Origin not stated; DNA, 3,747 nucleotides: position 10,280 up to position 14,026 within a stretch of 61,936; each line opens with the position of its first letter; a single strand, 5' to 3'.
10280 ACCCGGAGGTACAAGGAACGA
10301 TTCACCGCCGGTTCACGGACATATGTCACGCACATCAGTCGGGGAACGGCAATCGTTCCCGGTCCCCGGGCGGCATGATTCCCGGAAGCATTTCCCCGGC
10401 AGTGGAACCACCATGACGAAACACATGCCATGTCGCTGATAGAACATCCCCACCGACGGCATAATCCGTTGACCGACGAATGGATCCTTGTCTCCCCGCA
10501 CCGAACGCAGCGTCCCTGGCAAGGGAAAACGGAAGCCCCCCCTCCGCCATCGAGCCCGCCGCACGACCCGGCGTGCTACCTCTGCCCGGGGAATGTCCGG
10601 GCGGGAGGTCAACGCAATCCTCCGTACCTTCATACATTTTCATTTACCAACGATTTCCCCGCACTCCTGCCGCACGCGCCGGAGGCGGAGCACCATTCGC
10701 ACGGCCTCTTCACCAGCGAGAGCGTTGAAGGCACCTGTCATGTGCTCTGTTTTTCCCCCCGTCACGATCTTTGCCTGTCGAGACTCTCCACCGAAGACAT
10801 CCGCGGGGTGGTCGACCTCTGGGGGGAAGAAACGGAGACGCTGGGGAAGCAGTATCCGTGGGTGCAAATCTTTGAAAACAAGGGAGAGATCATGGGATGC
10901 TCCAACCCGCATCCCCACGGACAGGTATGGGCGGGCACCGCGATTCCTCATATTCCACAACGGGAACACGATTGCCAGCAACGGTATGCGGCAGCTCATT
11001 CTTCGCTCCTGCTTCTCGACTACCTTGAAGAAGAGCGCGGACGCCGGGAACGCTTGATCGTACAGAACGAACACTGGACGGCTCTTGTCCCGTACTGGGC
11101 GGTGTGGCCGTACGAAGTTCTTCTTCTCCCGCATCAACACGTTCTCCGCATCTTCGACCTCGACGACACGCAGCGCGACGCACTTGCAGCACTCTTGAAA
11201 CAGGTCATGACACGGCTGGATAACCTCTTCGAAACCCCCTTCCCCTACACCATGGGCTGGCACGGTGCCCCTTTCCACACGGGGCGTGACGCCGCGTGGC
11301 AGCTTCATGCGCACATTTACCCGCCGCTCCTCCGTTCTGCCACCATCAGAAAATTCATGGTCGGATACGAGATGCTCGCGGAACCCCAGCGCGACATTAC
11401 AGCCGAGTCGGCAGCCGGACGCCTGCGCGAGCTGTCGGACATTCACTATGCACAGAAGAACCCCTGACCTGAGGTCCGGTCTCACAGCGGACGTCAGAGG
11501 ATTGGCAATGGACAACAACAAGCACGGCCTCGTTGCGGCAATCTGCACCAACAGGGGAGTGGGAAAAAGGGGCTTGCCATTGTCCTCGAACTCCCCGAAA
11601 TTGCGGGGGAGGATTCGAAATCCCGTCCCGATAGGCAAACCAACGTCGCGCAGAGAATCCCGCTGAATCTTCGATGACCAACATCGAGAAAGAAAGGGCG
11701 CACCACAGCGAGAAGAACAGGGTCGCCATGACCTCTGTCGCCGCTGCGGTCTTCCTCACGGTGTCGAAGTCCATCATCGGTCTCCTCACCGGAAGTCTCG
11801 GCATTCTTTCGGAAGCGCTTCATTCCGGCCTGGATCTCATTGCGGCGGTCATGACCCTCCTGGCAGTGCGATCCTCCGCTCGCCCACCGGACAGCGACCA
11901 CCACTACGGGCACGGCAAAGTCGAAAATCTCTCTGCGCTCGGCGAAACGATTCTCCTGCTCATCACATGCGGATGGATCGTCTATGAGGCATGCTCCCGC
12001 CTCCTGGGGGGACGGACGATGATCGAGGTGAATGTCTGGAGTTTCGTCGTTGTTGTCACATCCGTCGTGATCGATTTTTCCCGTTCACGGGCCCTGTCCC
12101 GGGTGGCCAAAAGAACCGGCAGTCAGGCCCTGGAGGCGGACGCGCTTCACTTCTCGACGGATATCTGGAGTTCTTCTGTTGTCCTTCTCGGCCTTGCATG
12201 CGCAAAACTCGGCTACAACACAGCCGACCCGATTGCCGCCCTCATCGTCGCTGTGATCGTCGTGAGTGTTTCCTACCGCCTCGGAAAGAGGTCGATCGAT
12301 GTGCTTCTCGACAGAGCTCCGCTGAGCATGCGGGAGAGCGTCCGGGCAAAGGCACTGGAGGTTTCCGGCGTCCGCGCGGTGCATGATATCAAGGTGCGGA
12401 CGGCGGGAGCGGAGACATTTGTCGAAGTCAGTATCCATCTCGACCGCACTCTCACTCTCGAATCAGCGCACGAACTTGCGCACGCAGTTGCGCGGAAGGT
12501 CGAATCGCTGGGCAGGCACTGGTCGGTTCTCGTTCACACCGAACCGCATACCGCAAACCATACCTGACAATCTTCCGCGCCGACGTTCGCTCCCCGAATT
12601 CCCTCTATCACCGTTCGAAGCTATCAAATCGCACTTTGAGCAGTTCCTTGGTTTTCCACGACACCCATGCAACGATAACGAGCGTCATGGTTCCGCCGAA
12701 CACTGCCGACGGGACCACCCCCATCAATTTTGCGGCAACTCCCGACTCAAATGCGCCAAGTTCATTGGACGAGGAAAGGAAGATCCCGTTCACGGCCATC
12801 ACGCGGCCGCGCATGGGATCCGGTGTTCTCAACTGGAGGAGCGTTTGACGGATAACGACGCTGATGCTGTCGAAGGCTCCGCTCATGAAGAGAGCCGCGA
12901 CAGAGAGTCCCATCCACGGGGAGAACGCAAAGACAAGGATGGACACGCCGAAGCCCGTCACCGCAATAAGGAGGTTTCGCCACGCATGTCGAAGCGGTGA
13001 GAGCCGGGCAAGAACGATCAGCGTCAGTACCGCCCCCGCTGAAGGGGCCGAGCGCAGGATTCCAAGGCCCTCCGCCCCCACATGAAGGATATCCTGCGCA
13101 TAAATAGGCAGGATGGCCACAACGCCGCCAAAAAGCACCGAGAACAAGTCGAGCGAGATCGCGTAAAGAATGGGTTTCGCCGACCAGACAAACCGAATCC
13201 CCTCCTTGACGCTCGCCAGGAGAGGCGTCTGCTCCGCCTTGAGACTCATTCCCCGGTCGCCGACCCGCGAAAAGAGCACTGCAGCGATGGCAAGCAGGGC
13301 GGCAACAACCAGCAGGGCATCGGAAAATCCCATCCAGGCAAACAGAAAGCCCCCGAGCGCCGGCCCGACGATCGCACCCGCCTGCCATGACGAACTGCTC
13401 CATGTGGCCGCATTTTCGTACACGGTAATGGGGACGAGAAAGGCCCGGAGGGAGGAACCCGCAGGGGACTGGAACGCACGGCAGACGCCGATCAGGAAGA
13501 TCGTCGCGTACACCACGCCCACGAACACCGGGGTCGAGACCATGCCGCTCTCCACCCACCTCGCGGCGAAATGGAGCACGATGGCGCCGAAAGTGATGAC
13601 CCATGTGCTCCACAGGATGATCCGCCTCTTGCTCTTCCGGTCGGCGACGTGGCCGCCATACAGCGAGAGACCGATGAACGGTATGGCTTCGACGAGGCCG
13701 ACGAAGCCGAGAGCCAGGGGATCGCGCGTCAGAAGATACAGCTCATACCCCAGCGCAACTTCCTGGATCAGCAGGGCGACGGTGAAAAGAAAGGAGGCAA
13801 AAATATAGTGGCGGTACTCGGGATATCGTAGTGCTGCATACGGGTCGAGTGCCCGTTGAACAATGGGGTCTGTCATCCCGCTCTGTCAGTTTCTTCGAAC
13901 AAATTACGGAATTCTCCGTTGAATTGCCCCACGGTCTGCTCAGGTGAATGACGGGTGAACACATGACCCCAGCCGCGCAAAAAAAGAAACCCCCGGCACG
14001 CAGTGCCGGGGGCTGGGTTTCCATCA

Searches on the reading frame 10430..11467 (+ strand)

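Call 56: search_protein_families(library=pfam, proteins=[window:10430-11467:+], max_evalue=0.00001)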
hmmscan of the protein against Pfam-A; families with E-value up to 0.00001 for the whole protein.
window:10430-11467:+ (345 aa): 2 families
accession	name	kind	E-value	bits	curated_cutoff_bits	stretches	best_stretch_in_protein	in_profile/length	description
PF02744.22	GalP_UDP_tr_C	-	3.6e-65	219.2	29.2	1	180-343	2-164/165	Galactose-1-phosphate uridyl transferase, C-terminal domain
PF01087.27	GalP_UDP_transf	-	7.4e-62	209.5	22.1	1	5-173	7-184/184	Galactose-1-phosphate uridyl transferase, N-terminal domain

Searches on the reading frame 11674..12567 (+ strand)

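Call 56: search_protein_families(library=pfam, proteins=[window:11674-12567:+], max_evalue=0.00001)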
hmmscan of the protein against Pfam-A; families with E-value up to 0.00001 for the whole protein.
window:11674-12567:+ (297 aa): 2 families
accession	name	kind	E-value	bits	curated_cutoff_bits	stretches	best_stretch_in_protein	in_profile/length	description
PF01545.26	Cation_efflux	-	2.4e-43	148.7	26.6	1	20-212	3-198/198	Cation efflux family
PF16916.11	ZT_dimer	-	1.4e-16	60.7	26.7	1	220-292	6-78/78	Dimerisation domain of Zinc Transporter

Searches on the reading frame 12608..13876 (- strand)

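Call 56: search_protein_families(library=pfam, proteins=[window:12608-13876:-], max_evalue=0.00001)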
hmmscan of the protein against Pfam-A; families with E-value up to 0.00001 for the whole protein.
window:12608-13876:- (422 aa): 2 families
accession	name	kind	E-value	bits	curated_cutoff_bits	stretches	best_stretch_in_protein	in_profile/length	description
PF07690.21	MFS_1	-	4.5e-26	92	33.4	1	27-371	4-343/347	Major Facilitator Superfamily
PF05977.19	MFS_3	-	4.8e-26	91.7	27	1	12-409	3-393/524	Transmembrane secretion effector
